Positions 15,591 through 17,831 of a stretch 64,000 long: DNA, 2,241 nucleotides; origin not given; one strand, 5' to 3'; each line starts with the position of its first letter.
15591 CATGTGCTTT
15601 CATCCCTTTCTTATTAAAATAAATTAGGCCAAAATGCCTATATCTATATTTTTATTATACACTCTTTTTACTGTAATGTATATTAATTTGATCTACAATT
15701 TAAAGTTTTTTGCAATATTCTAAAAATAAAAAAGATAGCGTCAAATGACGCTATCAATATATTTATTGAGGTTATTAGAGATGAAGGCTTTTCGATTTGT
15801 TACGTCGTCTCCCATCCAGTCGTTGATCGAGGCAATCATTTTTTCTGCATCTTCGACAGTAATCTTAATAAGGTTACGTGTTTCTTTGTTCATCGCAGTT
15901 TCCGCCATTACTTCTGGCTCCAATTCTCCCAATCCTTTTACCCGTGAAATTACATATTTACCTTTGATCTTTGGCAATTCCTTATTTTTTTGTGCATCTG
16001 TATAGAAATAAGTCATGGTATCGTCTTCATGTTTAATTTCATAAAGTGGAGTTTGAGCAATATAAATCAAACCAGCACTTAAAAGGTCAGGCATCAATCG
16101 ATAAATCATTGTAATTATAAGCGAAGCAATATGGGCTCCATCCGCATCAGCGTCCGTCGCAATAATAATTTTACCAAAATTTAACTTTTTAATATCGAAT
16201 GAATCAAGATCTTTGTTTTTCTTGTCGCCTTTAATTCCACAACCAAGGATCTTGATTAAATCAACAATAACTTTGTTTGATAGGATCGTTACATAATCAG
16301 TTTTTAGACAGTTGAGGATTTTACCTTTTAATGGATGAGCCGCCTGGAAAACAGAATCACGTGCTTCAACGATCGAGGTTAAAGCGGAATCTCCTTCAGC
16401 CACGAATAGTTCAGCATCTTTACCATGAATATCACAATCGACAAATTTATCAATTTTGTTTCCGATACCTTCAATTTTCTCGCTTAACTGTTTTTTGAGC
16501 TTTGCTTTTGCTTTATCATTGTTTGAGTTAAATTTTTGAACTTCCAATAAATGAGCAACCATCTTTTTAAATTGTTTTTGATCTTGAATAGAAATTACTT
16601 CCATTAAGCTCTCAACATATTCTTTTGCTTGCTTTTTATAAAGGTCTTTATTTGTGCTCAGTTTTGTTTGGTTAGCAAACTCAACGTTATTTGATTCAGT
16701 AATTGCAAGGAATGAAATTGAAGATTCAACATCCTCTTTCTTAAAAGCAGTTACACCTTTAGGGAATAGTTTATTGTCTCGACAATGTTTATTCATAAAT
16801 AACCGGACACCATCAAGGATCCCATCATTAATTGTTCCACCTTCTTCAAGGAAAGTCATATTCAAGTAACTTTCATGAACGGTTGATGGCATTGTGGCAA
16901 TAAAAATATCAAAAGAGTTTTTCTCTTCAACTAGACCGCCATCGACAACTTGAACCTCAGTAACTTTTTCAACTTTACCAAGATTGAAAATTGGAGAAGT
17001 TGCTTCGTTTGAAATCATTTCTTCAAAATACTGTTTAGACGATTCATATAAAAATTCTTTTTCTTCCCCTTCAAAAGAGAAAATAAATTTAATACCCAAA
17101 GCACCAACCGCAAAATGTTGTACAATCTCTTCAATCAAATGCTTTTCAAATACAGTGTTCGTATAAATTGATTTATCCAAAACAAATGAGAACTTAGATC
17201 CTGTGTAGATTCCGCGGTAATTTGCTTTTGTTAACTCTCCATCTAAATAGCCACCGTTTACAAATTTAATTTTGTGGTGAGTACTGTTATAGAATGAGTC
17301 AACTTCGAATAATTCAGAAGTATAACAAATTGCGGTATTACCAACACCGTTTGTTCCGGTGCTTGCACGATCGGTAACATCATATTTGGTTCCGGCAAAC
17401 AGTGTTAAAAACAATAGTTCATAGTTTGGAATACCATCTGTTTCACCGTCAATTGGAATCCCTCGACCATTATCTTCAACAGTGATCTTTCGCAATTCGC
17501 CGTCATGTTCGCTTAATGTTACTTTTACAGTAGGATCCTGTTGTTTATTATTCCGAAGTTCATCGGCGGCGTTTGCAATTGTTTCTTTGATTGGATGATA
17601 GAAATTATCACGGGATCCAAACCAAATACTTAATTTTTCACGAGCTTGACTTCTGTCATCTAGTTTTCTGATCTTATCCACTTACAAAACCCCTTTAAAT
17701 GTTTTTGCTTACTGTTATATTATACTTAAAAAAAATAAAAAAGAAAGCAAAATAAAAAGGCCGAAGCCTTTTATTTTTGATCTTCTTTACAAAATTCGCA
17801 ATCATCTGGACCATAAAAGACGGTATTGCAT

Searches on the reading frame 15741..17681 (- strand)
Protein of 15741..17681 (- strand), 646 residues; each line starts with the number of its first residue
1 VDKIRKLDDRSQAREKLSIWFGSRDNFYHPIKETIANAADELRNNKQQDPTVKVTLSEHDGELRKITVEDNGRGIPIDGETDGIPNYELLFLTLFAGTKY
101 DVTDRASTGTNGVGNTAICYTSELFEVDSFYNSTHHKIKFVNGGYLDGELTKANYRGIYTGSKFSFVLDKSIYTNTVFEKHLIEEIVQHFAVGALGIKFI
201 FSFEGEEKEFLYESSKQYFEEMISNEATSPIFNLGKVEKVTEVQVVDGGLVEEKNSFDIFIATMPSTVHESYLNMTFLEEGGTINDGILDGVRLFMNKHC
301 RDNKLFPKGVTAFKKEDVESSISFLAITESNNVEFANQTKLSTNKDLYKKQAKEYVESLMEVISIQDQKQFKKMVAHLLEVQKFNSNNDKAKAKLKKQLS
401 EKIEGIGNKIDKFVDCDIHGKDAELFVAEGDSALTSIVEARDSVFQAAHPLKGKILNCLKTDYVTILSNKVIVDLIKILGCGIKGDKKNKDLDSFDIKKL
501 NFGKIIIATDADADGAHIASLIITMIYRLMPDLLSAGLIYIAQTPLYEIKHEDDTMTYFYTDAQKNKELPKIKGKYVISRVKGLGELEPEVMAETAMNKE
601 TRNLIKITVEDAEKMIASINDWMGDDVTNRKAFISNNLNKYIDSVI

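Call 8: search_protein_families(library=pfam, proteins=[window:15741-17681:-])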
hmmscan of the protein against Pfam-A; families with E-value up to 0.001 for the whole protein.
window:15741-17681:- (646 aa): 5 families
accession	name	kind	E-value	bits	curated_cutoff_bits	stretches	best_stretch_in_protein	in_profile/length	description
PF00986.26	DNA_gyraseB_C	-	5e-18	65.5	29.8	1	574-634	2-62/63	DNA gyrase B subunit, carboxyl terminus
PF01751.28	Toprim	-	2.9e-15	56.6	23.1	1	424-542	1-94/96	Toprim domain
PF00204.31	DNA_gyraseB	-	2.3e-11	43.9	27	1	266-392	45-171/173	DNA gyrase B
PF02518.31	HATPase_c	-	7.2e-06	26.9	26.4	1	25-114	4-76/111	Histidine kinase-, DNA gyrase B-, and HSP90-like ATPase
PF13589.12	HATPase_c_3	-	0.00018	21.9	25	1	32-139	8-101/137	Histidine kinase-, DNA gyrase B-, and HSP90-like ATPase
